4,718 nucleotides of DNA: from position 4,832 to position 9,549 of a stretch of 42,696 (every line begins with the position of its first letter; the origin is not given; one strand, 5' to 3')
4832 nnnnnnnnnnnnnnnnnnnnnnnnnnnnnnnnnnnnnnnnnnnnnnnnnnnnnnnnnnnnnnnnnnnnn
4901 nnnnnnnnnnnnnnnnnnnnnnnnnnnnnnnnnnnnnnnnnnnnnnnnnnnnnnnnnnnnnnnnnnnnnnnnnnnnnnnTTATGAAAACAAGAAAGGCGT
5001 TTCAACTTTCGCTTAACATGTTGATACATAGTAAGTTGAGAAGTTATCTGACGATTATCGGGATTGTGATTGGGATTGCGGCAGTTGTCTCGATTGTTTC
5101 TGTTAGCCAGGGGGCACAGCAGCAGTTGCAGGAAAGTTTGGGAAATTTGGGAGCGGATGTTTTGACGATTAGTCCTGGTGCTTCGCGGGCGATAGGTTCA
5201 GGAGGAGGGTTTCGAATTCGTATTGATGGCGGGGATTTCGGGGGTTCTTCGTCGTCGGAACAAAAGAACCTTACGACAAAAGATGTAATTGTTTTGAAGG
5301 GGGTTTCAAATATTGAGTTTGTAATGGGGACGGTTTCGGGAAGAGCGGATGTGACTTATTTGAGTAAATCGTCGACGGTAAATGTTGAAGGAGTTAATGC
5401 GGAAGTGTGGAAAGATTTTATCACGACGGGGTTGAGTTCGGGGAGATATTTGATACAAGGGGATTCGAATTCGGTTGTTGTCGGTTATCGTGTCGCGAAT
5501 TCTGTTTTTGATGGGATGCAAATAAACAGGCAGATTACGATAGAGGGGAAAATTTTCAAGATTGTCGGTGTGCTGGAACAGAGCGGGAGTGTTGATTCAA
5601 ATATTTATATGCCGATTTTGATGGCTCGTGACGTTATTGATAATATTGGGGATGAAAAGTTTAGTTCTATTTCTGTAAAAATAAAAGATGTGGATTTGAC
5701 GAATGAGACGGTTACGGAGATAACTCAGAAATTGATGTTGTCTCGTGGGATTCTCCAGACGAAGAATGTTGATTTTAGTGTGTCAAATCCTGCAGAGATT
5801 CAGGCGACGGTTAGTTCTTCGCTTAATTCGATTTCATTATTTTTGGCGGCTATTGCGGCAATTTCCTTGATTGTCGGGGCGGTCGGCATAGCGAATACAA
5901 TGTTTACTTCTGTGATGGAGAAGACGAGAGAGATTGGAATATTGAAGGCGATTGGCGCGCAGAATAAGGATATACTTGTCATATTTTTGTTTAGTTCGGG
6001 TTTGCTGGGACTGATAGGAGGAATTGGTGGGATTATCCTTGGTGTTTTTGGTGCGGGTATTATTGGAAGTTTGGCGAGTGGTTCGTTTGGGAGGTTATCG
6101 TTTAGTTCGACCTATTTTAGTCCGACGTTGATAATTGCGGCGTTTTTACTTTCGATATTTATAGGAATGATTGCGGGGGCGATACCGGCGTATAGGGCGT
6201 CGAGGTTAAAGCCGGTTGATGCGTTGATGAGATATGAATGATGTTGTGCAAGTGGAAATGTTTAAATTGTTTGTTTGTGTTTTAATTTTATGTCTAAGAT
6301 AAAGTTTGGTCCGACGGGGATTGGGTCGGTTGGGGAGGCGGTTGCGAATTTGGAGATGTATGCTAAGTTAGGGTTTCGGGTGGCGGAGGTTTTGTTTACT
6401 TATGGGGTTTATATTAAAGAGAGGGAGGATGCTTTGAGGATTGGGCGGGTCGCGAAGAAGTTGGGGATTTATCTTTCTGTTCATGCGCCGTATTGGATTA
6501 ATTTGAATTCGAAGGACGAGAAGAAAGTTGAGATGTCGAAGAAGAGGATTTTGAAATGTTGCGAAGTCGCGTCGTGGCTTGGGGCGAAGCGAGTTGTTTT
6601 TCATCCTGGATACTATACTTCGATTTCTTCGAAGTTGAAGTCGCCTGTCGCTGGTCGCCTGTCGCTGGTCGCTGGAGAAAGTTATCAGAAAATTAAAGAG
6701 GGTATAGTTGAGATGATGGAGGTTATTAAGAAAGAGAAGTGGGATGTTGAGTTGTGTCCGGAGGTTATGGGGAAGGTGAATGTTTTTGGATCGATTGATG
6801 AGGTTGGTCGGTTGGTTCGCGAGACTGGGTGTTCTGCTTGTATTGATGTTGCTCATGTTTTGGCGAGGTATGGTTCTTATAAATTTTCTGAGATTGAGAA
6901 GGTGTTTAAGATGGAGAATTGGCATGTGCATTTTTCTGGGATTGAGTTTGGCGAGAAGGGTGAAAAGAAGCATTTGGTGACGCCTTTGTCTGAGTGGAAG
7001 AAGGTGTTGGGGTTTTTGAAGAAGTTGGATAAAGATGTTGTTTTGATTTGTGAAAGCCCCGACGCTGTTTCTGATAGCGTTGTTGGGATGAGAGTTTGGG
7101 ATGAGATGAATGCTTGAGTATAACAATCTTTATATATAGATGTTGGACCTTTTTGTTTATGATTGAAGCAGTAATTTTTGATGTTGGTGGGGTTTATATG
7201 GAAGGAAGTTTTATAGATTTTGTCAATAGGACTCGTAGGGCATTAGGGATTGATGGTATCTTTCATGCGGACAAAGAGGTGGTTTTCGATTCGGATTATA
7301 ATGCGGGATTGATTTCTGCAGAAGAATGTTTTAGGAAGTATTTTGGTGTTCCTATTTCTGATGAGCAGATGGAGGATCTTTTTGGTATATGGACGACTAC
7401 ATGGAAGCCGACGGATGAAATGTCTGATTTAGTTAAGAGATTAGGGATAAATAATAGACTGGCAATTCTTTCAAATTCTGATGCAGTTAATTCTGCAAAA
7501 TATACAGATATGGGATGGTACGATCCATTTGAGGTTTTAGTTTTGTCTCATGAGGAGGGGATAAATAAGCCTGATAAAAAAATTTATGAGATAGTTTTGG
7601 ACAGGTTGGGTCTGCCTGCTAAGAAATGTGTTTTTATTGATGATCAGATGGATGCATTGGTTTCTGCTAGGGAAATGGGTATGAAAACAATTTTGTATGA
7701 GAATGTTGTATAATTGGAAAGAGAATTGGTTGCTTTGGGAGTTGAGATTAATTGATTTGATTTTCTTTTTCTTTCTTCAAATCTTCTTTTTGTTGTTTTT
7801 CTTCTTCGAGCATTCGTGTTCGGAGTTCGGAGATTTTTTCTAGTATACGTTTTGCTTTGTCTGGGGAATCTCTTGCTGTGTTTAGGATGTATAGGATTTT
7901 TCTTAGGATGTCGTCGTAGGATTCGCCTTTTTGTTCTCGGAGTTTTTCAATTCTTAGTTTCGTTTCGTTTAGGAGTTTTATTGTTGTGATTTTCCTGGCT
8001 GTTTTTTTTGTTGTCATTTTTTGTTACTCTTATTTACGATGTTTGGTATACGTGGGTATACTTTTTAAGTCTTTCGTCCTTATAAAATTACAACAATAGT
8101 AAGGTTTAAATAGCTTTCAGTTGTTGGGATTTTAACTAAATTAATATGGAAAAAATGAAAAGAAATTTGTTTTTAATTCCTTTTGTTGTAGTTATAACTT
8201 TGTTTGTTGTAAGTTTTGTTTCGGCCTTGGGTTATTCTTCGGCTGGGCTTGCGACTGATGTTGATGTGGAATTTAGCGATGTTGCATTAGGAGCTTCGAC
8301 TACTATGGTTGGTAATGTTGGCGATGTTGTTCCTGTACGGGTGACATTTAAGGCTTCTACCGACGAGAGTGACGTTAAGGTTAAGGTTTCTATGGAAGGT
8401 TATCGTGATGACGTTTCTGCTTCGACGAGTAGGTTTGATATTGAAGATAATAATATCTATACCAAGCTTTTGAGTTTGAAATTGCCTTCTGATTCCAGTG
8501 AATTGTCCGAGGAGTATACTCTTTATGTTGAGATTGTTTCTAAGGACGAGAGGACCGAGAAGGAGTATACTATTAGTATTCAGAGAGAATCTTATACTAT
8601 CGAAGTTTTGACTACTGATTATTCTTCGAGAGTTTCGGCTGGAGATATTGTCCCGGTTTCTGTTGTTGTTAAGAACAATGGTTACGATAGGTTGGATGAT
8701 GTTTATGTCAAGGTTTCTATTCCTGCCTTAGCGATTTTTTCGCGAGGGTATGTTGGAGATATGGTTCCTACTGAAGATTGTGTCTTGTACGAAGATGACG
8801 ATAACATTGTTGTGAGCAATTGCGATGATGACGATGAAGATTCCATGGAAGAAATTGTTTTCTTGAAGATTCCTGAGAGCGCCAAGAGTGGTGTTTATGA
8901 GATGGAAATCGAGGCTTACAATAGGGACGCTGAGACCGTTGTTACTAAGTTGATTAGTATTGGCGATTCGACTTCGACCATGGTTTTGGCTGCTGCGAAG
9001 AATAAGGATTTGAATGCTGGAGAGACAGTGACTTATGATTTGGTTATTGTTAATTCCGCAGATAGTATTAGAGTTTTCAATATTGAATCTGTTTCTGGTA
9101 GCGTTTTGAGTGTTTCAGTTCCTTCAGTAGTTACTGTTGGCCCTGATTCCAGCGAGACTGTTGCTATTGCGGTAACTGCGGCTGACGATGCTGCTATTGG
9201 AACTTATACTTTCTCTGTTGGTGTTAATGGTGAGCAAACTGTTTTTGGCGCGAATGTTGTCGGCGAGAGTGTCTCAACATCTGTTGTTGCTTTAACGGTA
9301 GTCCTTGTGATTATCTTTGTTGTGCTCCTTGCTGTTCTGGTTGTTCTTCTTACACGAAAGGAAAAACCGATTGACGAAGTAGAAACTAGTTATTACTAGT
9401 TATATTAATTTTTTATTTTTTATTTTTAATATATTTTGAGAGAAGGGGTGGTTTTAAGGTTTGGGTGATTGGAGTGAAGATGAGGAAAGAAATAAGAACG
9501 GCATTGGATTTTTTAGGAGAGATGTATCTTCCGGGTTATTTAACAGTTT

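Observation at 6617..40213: Strand-polarised fold-back plus 7-nt tandem-array insertions sit in-frame inside ten genes, most of them conserved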

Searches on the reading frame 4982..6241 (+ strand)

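Call 36: search_protein_families(library=pfam, proteins=[window:4982-6241:+], max_evalue=0.001)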
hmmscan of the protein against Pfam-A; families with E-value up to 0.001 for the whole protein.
window:4982-6241:+ (419 aa): 2 families
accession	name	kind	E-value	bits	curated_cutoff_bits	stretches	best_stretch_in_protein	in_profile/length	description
PF12704.14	MacB_PCD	-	8.8e-30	105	27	1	22-249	2-206/207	MacB-like periplasmic core domain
PF02687.27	FtsX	-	1.3e-21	77.3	25.5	1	290-411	2-120/120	FtsX-like permease C-terminal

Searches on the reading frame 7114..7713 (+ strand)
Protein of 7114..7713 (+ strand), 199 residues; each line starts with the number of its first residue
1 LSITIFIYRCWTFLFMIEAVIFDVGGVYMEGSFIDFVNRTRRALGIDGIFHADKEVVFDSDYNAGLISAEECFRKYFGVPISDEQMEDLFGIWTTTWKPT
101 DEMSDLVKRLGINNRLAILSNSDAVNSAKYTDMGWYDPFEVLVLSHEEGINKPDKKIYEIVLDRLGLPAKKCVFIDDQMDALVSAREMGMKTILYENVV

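Call 36: search_protein_families(library=pfam, proteins=[window:7114-7713:+], max_evalue=0.001)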
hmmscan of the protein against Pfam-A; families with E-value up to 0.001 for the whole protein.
window:7114-7713:+ (199 aa): 3 families
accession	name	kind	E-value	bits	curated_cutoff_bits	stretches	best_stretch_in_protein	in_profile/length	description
PF00702.32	Hydrolase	-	1.4e-13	52.2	26.4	1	17-189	1-191/191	haloacid dehalogenase-like hydrolase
PF13419.12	HAD_2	-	9.3e-11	42.6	23.8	1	96-194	77-177/178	Haloacid dehalogenase-like hydrolase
PF13242.12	Hydrolase_like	-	3.9e-06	27.1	22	1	151-195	3-48/75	HAD-hyrolase-like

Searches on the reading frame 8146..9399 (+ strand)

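Call 36: search_protein_families(library=pfam, proteins=[window:8146-9399:+], max_evalue=0.001)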
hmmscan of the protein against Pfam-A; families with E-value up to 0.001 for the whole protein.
window:8146-9399:+ (417 aa): 2 families
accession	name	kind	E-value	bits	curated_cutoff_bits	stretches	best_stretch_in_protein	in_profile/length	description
PF10633.15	NPCBM_assoc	-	3.4e-05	24.4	24.4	0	164-194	2-32/78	NPCBM-associated, NEW3 domain of alpha-galactosidase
PF11614.14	FixG_C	-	0.00035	21.2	25.6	0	296-358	34-99/119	IG-like fold at C-terminal of FixG, putative oxidoreductase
